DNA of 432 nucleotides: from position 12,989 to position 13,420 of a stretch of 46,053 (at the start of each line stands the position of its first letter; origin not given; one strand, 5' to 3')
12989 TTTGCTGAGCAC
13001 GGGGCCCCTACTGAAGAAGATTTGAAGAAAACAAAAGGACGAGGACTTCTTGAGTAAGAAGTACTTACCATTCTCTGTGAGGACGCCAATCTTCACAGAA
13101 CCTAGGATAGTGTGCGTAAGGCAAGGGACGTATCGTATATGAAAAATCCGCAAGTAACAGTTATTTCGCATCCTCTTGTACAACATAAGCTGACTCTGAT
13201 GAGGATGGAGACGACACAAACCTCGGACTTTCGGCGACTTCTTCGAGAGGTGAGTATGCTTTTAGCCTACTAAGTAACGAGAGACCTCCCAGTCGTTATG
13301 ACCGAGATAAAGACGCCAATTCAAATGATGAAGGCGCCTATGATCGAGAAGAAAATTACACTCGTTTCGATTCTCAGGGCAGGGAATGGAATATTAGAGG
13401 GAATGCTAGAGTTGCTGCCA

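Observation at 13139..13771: upp is split by a single in-frame TAA at a conserved glutamate codon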

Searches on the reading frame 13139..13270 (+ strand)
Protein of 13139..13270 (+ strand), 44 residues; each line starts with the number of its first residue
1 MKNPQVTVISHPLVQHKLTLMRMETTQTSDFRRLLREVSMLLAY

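Call 7: search_protein_families(library=ncbifam, proteins=[window:13139-13270:+])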
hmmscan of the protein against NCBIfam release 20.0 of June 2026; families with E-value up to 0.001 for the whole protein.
window:13139-13270:+ (44 aa): 2 families
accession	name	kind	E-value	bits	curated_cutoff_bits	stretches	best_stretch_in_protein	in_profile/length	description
NF001097.0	PRK00129.1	equivalog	6.5e-11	42.3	114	1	5-44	3-42/209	uracil phosphoribosyltransferase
TIGR01091.1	upp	equivalog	3.4e-10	39.9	208.35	1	5-44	1-40/207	uracil phosphoribosyltransferase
